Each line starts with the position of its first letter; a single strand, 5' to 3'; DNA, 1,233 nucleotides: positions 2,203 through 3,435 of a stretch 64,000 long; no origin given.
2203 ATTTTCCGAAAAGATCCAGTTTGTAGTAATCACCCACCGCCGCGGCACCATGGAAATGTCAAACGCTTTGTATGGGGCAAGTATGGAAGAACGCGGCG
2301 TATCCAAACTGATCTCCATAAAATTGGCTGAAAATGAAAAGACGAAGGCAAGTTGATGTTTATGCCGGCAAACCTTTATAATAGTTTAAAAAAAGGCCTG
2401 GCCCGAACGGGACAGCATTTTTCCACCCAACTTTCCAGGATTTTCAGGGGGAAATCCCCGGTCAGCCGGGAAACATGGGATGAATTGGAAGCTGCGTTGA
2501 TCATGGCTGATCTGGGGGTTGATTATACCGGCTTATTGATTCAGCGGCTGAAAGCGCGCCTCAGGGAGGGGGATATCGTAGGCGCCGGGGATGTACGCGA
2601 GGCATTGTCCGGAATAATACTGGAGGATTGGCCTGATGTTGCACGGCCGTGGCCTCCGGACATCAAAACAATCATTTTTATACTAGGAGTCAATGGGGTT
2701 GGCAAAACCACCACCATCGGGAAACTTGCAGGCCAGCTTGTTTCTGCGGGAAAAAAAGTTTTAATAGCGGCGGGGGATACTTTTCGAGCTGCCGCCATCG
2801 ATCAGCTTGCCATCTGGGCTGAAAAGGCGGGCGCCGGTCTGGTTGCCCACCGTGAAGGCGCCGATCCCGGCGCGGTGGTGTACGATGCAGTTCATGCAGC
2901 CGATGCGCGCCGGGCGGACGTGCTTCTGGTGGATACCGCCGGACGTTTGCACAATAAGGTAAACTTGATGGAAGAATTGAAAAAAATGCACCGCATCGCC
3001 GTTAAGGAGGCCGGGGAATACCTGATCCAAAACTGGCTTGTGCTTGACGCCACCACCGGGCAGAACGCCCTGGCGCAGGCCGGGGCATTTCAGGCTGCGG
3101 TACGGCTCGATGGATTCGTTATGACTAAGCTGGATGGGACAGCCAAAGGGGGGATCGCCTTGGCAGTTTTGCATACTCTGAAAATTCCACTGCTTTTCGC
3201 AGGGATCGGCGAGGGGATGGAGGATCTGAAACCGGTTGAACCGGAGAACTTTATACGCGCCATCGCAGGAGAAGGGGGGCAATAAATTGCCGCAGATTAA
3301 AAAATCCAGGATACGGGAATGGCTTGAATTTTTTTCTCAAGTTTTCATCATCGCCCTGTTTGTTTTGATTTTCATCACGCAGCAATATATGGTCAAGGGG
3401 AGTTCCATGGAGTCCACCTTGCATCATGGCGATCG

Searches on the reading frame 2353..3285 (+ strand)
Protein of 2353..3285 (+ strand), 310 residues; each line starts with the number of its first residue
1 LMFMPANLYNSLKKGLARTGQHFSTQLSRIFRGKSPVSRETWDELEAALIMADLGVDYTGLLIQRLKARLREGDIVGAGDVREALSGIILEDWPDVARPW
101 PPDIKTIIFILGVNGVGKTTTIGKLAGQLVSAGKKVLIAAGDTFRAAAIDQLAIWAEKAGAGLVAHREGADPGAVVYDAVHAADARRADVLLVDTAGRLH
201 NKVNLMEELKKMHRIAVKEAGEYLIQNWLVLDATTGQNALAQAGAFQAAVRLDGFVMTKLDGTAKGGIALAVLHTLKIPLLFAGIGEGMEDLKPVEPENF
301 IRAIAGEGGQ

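Call 21: find_encoding_contigs(protein=window:2353-3285:+, flank=10000, max_places=4)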
Protein window:2353-3285:+ (310 aa): no gene with exactly this product is on record in the collection.

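Call 26: find_encoding_contigs(protein=window:2356-3285:+, flank=10000, max_places=6)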
Protein window:2356-3285:+ (309 aa): 1 contig read that carries it; 1 place shown.
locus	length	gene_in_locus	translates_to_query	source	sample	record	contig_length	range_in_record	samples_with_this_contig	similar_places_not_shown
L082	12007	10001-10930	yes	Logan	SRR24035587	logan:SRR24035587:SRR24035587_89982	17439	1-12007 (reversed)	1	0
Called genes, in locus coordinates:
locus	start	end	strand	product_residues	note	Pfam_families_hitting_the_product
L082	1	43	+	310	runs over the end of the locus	PF00698:Acyl_transf_1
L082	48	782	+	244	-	PF00106:adh_short, PF08659:KR, PF13561:adh_short_C2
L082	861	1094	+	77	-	PF23297:ACP_SdgA_C (weak), PF00550:PP-binding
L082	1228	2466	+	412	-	PF00109:ketoacyl-synt, PF02801:Ketoacyl-synt_C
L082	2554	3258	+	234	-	PF22935:RM44_endonuclase (weak), PF14622:Ribonucleas_3_3, PF00636:Ribonuclease_3, PF00035:dsrm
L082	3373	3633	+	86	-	PF04232:SpoVS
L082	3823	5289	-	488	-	PF01547:SBP_bac_1, PF13416:SBP_bac_8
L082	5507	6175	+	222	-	PF04542:Sigma70_r2, PF00196:GerE (weak)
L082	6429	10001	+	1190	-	PF02463:SMC_N, PF13175:AAA_15 (weak), PF13304:AAA_21 (weak), PF13555:AAA_29 (faint), PF06470:SMC_hinge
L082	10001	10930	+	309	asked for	PF02881:SRP54_N, PF00448:SRP54, PF13401:AAA_22 (weak)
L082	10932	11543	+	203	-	PF10502:Peptidase_S26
